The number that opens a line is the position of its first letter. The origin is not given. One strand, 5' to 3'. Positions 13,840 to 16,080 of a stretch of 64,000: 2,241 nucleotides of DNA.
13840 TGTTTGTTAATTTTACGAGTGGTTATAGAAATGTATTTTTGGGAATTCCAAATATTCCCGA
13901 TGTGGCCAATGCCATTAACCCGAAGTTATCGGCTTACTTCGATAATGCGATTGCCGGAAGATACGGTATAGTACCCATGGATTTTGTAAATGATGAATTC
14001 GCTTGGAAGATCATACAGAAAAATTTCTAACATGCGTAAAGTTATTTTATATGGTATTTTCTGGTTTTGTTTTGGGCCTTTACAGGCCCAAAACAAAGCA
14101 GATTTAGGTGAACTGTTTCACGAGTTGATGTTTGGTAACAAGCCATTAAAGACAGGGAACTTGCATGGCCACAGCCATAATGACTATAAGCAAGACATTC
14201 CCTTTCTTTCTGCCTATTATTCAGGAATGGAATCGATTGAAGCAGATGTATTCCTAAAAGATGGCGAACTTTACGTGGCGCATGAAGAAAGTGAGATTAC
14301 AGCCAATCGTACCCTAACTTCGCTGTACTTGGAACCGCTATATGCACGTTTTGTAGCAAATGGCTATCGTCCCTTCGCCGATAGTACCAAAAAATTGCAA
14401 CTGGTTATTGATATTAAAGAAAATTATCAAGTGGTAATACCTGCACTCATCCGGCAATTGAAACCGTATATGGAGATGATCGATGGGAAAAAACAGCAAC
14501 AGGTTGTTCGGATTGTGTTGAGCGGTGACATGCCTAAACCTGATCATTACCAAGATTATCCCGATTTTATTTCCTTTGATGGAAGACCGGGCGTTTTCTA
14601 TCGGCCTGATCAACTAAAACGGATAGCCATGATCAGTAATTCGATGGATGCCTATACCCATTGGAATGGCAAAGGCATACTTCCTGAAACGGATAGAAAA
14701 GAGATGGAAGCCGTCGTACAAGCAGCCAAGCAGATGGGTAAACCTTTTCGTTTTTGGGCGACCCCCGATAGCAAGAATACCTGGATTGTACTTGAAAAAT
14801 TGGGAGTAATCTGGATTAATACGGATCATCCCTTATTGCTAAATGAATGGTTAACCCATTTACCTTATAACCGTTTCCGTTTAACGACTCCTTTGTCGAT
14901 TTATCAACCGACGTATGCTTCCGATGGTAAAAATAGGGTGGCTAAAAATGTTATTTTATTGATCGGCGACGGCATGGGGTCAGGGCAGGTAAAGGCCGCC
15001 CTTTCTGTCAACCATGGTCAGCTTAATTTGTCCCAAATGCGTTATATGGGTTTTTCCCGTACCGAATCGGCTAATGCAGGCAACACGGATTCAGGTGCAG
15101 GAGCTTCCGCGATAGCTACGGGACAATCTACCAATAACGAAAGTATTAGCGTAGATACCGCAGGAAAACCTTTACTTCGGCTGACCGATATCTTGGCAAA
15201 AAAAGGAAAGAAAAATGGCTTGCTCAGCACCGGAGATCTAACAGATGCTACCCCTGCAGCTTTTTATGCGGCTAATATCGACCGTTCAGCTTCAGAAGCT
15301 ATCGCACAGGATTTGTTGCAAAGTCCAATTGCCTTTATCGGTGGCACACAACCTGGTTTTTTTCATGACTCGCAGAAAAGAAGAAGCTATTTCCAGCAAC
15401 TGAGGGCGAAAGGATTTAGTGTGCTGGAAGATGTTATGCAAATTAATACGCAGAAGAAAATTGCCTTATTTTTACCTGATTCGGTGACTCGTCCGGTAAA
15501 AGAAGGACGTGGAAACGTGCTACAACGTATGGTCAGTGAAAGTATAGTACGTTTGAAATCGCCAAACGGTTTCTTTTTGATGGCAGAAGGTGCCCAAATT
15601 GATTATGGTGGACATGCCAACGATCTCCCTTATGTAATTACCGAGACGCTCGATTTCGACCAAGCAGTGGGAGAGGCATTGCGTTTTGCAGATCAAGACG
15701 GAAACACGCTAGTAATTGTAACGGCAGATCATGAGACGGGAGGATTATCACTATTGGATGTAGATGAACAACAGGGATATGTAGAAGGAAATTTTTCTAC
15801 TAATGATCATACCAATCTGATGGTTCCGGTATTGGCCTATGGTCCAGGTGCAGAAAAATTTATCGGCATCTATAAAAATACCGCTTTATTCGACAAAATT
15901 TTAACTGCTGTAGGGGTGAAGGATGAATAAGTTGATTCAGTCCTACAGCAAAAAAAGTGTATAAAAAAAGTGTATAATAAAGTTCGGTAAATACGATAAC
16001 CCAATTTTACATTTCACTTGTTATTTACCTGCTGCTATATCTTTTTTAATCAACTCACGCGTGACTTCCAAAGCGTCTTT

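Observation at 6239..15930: SusC/SusD-type locus whose cargo enzymes are PLC-type phosphodiesterases and an alkaline phosphatase, not glycoside hydrolases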

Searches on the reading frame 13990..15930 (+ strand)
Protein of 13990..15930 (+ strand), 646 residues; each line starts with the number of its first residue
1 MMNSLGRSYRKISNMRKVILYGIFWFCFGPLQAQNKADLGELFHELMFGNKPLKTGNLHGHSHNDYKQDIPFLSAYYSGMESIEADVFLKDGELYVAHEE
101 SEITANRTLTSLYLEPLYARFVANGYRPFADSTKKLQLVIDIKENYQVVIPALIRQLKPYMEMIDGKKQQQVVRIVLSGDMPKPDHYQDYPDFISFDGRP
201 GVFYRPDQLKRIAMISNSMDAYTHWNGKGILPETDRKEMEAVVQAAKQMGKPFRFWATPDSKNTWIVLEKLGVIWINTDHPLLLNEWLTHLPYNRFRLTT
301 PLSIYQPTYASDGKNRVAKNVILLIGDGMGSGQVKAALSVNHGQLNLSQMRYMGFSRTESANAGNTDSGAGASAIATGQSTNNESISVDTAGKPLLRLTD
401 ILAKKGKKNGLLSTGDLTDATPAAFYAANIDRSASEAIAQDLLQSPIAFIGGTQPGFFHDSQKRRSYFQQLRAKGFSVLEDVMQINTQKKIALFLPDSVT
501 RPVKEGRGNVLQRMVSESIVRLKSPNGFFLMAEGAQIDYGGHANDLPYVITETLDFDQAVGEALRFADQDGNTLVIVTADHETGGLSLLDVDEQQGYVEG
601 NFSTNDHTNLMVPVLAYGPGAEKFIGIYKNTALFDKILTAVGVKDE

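Call 4: search_protein_families(library=pfam, proteins=[window:13990-15930:+], max_evalue=0.01)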
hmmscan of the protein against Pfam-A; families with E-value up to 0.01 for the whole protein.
window:13990-15930:+ (646 aa): 5 families
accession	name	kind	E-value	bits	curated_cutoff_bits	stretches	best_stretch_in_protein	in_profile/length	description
PF00245.25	Alk_phosphatase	-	6.6e-50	170.7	24.4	1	318-587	1-321/423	Alkaline phosphatase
PF01676.23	Metalloenzyme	-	9.4e-08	32.3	24.3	1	529-623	149-227/252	Metalloenzyme superfamily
PF13653.12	GDPD_2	-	5.7e-05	23.9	27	1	252-281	1-29/30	Glycerophosphoryl diester phosphodiesterase family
PF01663.27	Phosphodiest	-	0.0018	18.4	23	1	512-584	146-222/342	Type I phosphodiesterase / nucleotide pyrophosphatase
PF00884.28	Sulfatase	-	0.0077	16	25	0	561-623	221-278/301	Sulfatase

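Call 5: search_protein_families(library=ncbifam, proteins=[window:13990-15930:+], max_evalue=0.01)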
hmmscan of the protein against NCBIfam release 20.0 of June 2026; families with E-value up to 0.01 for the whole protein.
window:13990-15930:+ (646 aa): 1 family
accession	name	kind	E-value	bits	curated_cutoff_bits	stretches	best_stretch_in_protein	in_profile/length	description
NF007810.0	PRK10518.1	equivalog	2.3e-40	138.7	540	2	507-644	324-479/482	alkaline phosphatase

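Call 10: find_homologous_proteins(query=window:13990-15930:+, max_evalue=1e-10)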
Query window:13990-15930:+ (646 aa): 3742 proteins with E <= 1e-10 among 8000 candidates; the best 120 are listed.
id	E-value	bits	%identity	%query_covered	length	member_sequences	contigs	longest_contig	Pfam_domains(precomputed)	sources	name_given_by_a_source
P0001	0.0e+0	1446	100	98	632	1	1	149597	PF00245.26,PF01676.24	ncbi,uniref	ncbi:hypothetical protein GCM10023231_01710 [Olivibacter ginsenosidimutans]|uniref:Alkaline phosphat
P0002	3.2e-286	969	70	95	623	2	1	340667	PF13653.13,PF00245.26,PF01676.24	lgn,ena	-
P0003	1.5e-223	762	55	98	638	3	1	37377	PF13653.13,PF00245.26,PF01676.24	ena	-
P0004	2.1e-222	758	56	97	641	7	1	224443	PF13653.13,PF00245.26,PF01676.24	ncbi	ncbi:alkaline phosphatase [Arcticibacter tournemirensis]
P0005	6.3e-216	736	53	97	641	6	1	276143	PF00245.26,PF01676.24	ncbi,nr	ncbi:hypothetical protein GCM10011418_39360 [Sphingobacterium alkalisoli]|nr:hypothetical protein GC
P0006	5.7e-213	727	54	93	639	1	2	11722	PF13653.13,PF00245.26,PF01676.24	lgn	-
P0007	1.3e-212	725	53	95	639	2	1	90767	PF00245.26,PF01676.24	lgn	-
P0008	2.8e-212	724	57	90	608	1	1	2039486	PF13653.13,PF00245.26,PF01676.24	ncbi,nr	ncbi:alkaline phosphatase [Mucilaginibacter sp. Bleaf8]|nr:alkaline phosphatase [Mucilaginibacter sp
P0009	2.9e-212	724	57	90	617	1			PF13653.13,PF00245.26,PF01676.24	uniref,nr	uniref:alkaline phosphatase n=1 Tax=Mucilaginibacter sp. Bleaf8 TaxID=2834430 RepID=UPI0020C062B0|nr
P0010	2.2e-210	718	55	90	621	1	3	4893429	PF00245.26,PF01676.24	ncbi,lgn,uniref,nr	ncbi:alkaline phosphatase [Mucilaginibacter galii]|uniref:Alkaline phosphatase n=1 Tax=Mucilaginibac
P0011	2.3e-210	718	53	96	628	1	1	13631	PF13653.13,PF00245.26,PF01676.24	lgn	-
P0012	4.5e-209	714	53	97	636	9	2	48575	PF00245.26,PF01676.24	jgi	-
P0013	1.0e-208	713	56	90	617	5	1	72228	PF13653.13,PF00245.26,PF01676.24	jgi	jgi:alkaline phosphatase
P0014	1.6e-208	712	57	90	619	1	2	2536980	PF00245.26,PF01676.24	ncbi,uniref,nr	ncbi:alkaline phosphatase [Pedobacter africanus]|uniref:Alkaline phosphatase n=1 Tax=Pedobacter afri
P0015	2.2e-208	711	54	93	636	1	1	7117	PF00245.26,PF01676.24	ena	-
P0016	2.4e-208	711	54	94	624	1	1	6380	PF00245.26,PF01676.24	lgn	-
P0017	2.6e-207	708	55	91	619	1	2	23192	PF00245.26,PF01676.24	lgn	-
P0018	5.1e-207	707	56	91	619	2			PF00245.26,PF01676.24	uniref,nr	uniref:alkaline phosphatase n=1 Tax=Pedobacter schmidteae TaxID=2201271 RepID=UPI001D027402|nr:alkal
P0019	6.9e-207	707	50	97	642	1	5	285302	PF00245.26,PF01676.24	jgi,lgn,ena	-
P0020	1.3e-206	706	54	91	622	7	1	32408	PF13653.13,PF00245.26,PF01676.24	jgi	jgi:alkaline phosphatase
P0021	1.4e-206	705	56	90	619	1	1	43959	PF00245.26,PF01676.24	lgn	-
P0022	1.9e-206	705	55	93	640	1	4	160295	PF00245.26,PF01676.24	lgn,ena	-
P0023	2.7e-206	705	55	90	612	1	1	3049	PF13653.13,PF00245.26,PF01676.24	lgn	-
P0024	2.9e-206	704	54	89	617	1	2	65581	PF13653.13,PF00245.26,PF01676.24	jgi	jgi:alkaline phosphatase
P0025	7.7e-206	703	55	91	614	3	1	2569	PF00245.26,PF01676.24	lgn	-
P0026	9.4e-206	703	55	90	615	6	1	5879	PF00245.26,PF01676.24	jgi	jgi:alkaline phosphatase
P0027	1.1e-205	703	55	90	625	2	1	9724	PF13653.13,PF00245.26,PF01676.24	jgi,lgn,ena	-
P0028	1.2e-205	702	51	95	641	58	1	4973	PF00245.26,PF01676.24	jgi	-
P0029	1.6e-205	702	56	90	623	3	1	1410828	PF13653.13,PF00245.26,PF01676.24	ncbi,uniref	ncbi:alkaline phosphatase [Mucilaginibacter defluvii]|uniref:Alkaline phosphatase n=1 Tax=Mucilagini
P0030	2.8e-205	701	54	90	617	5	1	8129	PF00245.26,PF01676.24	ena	-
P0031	4.5e-205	701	52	96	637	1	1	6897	PF13653.13,PF00245.26,PF01676.24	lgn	-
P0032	6.6e-205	700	51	95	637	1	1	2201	PF00245.26,PF01676.24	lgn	-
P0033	9.1e-205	700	50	95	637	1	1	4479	PF00245.26,PF01676.24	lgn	-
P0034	1.0e-204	699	56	90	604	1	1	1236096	PF13653.13,PF00245.26,PF01676.24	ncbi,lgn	-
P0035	1.4e-204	699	56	90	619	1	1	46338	PF00245.26,PF01676.24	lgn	-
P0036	1.6e-204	699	55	90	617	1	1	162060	PF13653.13,PF00245.26,PF01676.24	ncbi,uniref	ncbi:hypothetical protein GCM10023149_38370 [Mucilaginibacter gynuensis]|uniref:Alkaline phosphatase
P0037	1.6e-204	699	50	96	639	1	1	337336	PF00245.26,PF01676.24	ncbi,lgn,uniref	ncbi:alkaline phosphatase [Sphingobacterium sp. LRF_L2]|uniref:alkaline phosphatase n=1 Tax=Sphingob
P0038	1.8e-204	699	56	90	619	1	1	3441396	PF00245.26,PF01676.24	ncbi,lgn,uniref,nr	ncbi:alkaline phosphatase [Pedobacter africanus]|uniref:Alkaline phosphatase n=1 Tax=Pedobacter afri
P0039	1.9e-204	698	51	94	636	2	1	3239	PF00245.26,PF01676.24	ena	-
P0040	2.3e-204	698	54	93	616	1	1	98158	PF13653.13,PF00245.26,PF01676.24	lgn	-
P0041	2.6e-204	698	54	92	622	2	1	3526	PF13653.13,PF00245.26,PF01676.24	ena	-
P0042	4.0e-204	697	51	93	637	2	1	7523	PF00245.26,PF01676.24,PF00884.29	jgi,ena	-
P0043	5.5e-204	697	55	90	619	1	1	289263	PF13653.13,PF00245.26,PF01676.24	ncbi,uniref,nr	ncbi:alkaline phosphatase [Mucilaginibacter sp. UR6-1]|uniref:alkaline phosphatase n=1 Tax=Mucilagin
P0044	5.7e-204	697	55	89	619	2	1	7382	PF13653.13,PF00245.26,PF01676.24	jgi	jgi:alkaline phosphatase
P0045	7.4e-204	697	55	90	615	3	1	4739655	PF13653.13,PF00245.26,PF01676.24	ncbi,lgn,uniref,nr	ncbi:alkaline phosphatase [Mucilaginibacter sp. 21P]|uniref:alkaline phosphatase n=1 Tax=Mucilaginib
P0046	1.0e-203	696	55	90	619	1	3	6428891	PF00245.26,PF01676.24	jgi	jgi:alkaline phosphatase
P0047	1.1e-203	696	55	90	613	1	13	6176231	PF13653.13,PF00245.26,PF01676.24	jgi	jgi:alkaline phosphatase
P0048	1.4e-203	696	54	91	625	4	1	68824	PF13653.13,PF00245.26,PF01676.24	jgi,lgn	-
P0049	1.5e-203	696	53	92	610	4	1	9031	PF00245.26,PF01676.24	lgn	-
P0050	2.3e-203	695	55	90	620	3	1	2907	PF13653.13,PF00245.26,PF01676.24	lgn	-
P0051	3.0e-203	695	53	90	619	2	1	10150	PF13653.13,PF00245.26,PF01676.24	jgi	jgi:alkaline phosphatase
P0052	4.8e-203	694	51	93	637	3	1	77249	PF00245.26,PF01676.24,PF00884.29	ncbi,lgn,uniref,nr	ncbi:alkaline phosphatase [Sphingobacterium shayense]|uniref:alkaline phosphatase n=1 Tax=Sphingobac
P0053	1.9e-202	692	50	98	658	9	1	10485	PF00245.26,PF01676.24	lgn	-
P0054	2.1e-202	692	55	90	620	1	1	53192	PF13653.13,PF00245.26,PF01676.24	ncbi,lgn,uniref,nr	ncbi:alkaline phosphatase [Mucilaginibacter sp. JRF]|uniref:alkaline phosphatase n=1 Tax=Mucilaginib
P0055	2.5e-202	691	53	97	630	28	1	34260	PF00245.26,PF01676.24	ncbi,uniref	ncbi:alkaline phosphatase [Sphingobacterium spiritivorum]|uniref:alkaline phosphatase n=1 Tax=Sphing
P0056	2.6e-202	691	53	93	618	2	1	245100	PF13653.13,PF00245.26,PF01676.24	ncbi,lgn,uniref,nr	ncbi:alkaline phosphatase [Pedobacter rhizosphaerae]|uniref:Alkaline phosphatase n=1 Tax=Pedobacter 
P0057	3.4e-202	691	51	97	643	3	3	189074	PF13653.13,PF00245.26,PF01676.24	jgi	-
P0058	4.3e-202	691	54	92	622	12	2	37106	PF13653.13,PF00245.26,PF01676.24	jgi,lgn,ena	-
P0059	4.5e-202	691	52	93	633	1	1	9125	PF13653.13,PF00245.26,PF01676.24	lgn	-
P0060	7.8e-202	690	55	90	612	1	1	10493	PF13653.13,PF00245.26,PF01676.24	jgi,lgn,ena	-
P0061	1.2e-201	689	56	90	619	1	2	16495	PF13653.13,PF00245.26,PF01676.24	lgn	-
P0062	1.4e-201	689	54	90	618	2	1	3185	PF00245.26,PF01676.24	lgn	-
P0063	1.8e-201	689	54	90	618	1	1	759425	PF00245.26,PF01676.24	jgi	jgi:alkaline phosphatase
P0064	2.5e-201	688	53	91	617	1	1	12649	PF13653.13,PF00245.26,PF01676.24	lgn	-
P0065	4.6e-201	687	53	93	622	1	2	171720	PF00245.26,PF01676.24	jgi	jgi:alkaline phosphatase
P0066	7.1e-201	687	53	90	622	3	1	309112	PF13653.13,PF00245.26,PF01676.24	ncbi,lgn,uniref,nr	ncbi:alkaline phosphatase [Pedobacter sp. MC2016-24]|uniref:alkaline phosphatase n=1 Tax=Pedobacter 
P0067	9.2e-201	686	54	91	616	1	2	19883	PF00245.26,PF01676.24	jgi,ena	-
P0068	1.7e-200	685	51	96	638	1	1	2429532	PF00245.26,PF01676.24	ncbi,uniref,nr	ncbi:alkaline phosphatase [Sphingobacterium sp. lm-10]|uniref:alkaline phosphatase n=1 Tax=Sphingoba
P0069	2.1e-200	685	54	91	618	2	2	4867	PF13653.13,PF00245.26,PF01676.24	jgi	jgi:alkaline phosphatase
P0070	3.4e-200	684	54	91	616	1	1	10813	PF00245.26,PF01676.24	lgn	-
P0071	4.7e-200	684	55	90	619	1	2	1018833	PF13653.13,PF00245.26,PF01676.24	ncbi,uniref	ncbi:alkaline phosphatase [Pedobacter jamesrossensis]|uniref:Alkaline phosphatase n=1 Tax=Pedobacter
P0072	4.7e-200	684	54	91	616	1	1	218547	PF00245.26,PF01676.24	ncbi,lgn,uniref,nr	ncbi:alkaline phosphatase [Pedobacter cryoconitis]|uniref:Alkaline phosphatase n=1 Tax=Pedobacter cr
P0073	5.6e-200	684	52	90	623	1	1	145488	PF00245.26,PF01676.24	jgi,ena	-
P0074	7.2e-200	683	52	95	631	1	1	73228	PF00245.26,PF01676.24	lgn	-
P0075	8.5e-200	683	54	91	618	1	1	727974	PF13653.13,PF00245.26,PF01676.24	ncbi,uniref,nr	ncbi:alkaline phosphatase [Pedobacter punctiformis]|uniref:Alkaline phosphatase n=1 Tax=Pedobacter p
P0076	1.3e-199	682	55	90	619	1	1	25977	PF00245.26,PF01676.24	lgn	-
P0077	1.6e-199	682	54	90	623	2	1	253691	PF00245.26,PF01676.24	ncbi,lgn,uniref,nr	ncbi:alkaline phosphatase [Pedobacter nyackensis]|uniref:Alkaline phosphatase n=1 Tax=Pedobacter nya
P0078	1.6e-199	682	50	96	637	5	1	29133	PF00245.26,PF01676.24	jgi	-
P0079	1.9e-199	682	55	88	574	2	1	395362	PF13653.13,PF00245.26,PF01676.24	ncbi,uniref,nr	ncbi:alkaline phosphatase [Mucilaginibacter pallidiroseus]|uniref:Alkaline phosphatase n=1 Tax=Mucil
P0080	2.5e-199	682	54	90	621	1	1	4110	PF13653.13,PF00245.26,PF01676.24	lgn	-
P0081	2.8e-199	681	55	90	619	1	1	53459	PF00245.26,PF01676.24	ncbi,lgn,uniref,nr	ncbi:alkaline phosphatase [Mucilaginibacter roseus]|uniref:Alkaline phosphatase n=1 Tax=Mucilaginiba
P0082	3.0e-199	681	52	95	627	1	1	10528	PF00245.26,PF01676.24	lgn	-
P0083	3.2e-199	681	54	90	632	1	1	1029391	PF13653.13,PF00245.26,PF01676.24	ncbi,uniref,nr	ncbi:alkaline phosphatase [Mucilaginibacter terrenus]|uniref:Alkaline phosphatase n=1 Tax=Mucilagini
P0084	3.4e-199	681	53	90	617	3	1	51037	PF13653.13,PF00245.26,PF01676.24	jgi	jgi:alkaline phosphatase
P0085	3.6e-199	681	55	90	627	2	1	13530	PF00245.26,PF01676.24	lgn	-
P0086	3.8e-199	681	54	90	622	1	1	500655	PF00245.26,PF01676.24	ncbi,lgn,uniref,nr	ncbi:alkaline phosphatase [Pedobacter nototheniae]|uniref:alkaline phosphatase n=1 Tax=Pedobacter no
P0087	4.3e-199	681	54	91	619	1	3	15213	PF00245.26,PF01676.24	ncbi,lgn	-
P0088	4.8e-199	681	52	93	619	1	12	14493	PF00245.26,PF01676.24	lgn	-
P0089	5.2e-199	680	54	91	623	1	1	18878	PF00245.26,PF01676.24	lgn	-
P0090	5.8e-199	680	53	91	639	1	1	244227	PF00245.26,PF01676.24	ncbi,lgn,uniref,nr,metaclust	ncbi:alkaline phosphatase [Pedobacter hartonius]|uniref:Alkaline phosphatase n=1 Tax=Pedobacter hart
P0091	6.4e-199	680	53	91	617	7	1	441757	PF00245.26,PF01676.24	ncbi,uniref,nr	ncbi:alkaline phosphatase [Pedobacter sp. AJM]|uniref:alkaline phosphatase n=1 Tax=Pedobacter sp. AJ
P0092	6.6e-199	680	53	90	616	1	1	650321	PF13653.13,PF00245.26,PF01676.24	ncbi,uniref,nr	ncbi:alkaline phosphatase [Mucilaginibacter agri]|uniref:Alkaline phosphatase n=1 Tax=Mucilaginibact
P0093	8.6e-199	680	53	90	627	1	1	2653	PF13653.13,PF00245.26,PF01676.24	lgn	-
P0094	9.3e-199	680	53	89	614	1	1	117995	PF00245.26,PF01676.24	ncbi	-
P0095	1.2e-198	679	54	90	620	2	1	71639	PF00245.26,PF01676.24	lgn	-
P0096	1.5e-198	679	50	98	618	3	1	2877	PF13653.13,PF00245.26,PF01676.24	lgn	-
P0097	1.7e-198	679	50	95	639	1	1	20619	PF00245.26,PF01676.24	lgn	-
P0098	2.0e-198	679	51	98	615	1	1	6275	PF13653.13,PF00245.26,PF01676.24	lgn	-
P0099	2.3e-198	678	54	90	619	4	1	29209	PF00245.26,PF01676.24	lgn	-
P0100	2.7e-198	678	54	91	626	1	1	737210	PF00245.26,PF01676.24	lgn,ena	-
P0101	2.8e-198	678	53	91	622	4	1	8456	PF13653.13,PF00245.26,PF01676.24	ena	-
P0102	2.8e-198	678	53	92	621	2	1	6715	PF13653.13,PF00245.26,PF01676.24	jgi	-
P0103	4.0e-198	678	53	90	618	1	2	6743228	PF13653.13,PF00245.26,PF01676.24,PF03009.24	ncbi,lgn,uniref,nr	ncbi:MAG: alkaline phosphatase [Candidatus Pseudobacter hemicellulosilyticus]|uniref:Alkaline phosph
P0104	4.5e-198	677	53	92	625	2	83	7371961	PF00245.26,PF01676.24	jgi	jgi:alkaline phosphatase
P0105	4.6e-198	677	53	91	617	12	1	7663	PF00245.26,PF01676.24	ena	-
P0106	4.7e-198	677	53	93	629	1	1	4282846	PF00245.26,PF01676.24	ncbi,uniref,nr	ncbi:alkaline phosphatase [Sphingobacterium sp. SRCM116780]|uniref:alkaline phosphatase n=1 Tax=Sphi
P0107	6.8e-198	677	54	91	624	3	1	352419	PF00245.26,PF01676.24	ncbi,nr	ncbi:alkaline phosphatase [Pedobacter gandavensis]|nr:alkaline phosphatase [Pedobacter gandavensis]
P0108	7.5e-198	677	54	90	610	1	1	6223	PF13653.13,PF00245.26,PF01676.24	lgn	-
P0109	7.9e-198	677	54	90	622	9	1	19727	PF00245.26,PF01676.24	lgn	-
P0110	1.0e-197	676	53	89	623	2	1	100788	PF00245.26,PF01676.24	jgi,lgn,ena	-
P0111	1.2e-197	676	51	98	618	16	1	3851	PF13653.13,PF00245.26,PF01676.24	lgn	-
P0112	1.6e-197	676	53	91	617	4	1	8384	PF00245.26,PF01676.24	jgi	jgi:alkaline phosphatase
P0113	1.9e-197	675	53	91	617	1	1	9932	PF00245.26,PF01676.24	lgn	-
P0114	2.0e-197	675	54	90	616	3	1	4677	PF00245.26,PF01676.24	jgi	jgi:alkaline phosphatase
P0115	2.4e-197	675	51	93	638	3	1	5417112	PF00245.26,PF01676.24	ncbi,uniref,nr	ncbi:alkaline phosphatase [Sphingobacterium sp. SYP-B4668]|uniref:alkaline phosphatase n=1 Tax=Sphin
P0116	2.6e-197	675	52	92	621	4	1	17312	PF13653.13,PF00245.26,PF01676.24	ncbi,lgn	-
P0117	2.7e-197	675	53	91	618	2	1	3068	PF13653.13,PF00245.26,PF01676.24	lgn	-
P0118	3.0e-197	675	53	92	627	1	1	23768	PF13653.13,PF00245.26,PF01676.24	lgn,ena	-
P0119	3.4e-197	675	54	90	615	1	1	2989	PF13653.13,PF00245.26,PF01676.24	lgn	-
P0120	4.0e-197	674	51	97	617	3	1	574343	PF13653.13,PF00245.26,PF01676.24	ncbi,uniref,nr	ncbi:alkaline phosphatase [Pedobacter sp. BMA]|uniref:alkaline phosphatase n=1 Tax=Pedobacter sp. BM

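Call 12: find_related_loci(query=A1, collection=genome_contigs, flank=10000)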
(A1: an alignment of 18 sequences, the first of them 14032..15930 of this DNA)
Query A1 (632 aa) in genome_contigs; peptide patterns used: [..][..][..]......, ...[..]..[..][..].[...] (x = any residue, [..] = any of these).
600 stretches matched a pattern (row limit reached: there are more); 590 encode a relative of the query (tblastn E <= 1e-3); the best 80 are kept; 80 distinct loci.
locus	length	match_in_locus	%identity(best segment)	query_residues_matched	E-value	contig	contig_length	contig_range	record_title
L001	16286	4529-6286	55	39-624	0e+0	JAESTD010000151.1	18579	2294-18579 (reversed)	MAG: Mucilaginibacter sp. isolate NORP305 CoAssembly_1904711, whole genome shotgun sequence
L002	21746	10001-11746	56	45-624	0e+0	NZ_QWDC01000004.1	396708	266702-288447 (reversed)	Mucilaginibacter conchicola strain MYSH2 contig4, whole genome shotgun sequence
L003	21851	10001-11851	51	17-628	0e+0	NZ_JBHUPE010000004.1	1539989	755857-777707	Sphingobacterium anhuiense strain KCTC 22209 platanus_K_25_97_4, whole genome shotgun sequence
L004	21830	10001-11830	52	18-620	0e+0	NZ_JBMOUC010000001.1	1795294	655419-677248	Sphingobacterium sp. Mn56C NODE_1_length_1795294_cov_115.717761, whole genome shotgun sequence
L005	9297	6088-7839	54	45-626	0e+0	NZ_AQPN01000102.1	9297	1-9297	Arcticibacter svalbardensis MN12-7 contig00093, whole genome shotgun sequence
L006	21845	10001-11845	52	1-626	0e+0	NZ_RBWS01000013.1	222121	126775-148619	Sphingobacterium puteale strain M05W1-28 NODE_11_length_222121_cov_401.100714, whole genome shotgun sequence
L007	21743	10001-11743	53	46-624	0e+0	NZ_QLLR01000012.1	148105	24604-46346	Pedobacter cryoconitis strain DSM 14825 LY11DRAFT_scaffold00012.12, whole genome shotgun sequence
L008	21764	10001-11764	54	45-630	0e+0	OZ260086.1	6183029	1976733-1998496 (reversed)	MAG: Sphingobacteriaceae bacterium isolate CRY1-m2-bin06 genome assembly, chromosome: 1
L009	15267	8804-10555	52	46-627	0e+0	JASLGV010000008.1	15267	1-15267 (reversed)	MAG: Pedobacter sp. isolate SHSU.bins.492 k141_2408639, whole genome shotgun sequence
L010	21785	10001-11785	51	35-627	0e+0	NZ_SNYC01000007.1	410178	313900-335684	Pedobacter metabolipauper strain DSM 19035 Ga0074839_105, whole genome shotgun sequence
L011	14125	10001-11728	47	44-624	1e-165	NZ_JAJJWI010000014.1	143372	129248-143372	Pontibacter silvestris strain XAAS-R86T Scaffold14, whole genome shotgun sequence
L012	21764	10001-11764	45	44-629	6e-165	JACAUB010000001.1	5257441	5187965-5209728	MAG: Bacteroidetes bacterium isolate Cfx3-03 MAG03_1, whole genome shotgun sequence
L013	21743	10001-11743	47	38-624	3e-162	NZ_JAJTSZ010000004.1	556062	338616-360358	Dyadobacter sp. CY356 Scaffold4_1, whole genome shotgun sequence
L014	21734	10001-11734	46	45-628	2e-162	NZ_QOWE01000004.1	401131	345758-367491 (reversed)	Larkinella punicea strain ZZJ9 Contig4, whole genome shotgun sequence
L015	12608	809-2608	44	1-627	2e-162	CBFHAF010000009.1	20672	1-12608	MAG TPA_asm: uncultured Chitinophaga sp. isolate SRR29654721_concoct_32 genome assembly, contig: ERZ27252565.961, whole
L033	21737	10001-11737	44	47-630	1e-142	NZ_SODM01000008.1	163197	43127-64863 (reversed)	Flavobacterium sp. 270 Ga0310583_108, whole genome shotgun sequence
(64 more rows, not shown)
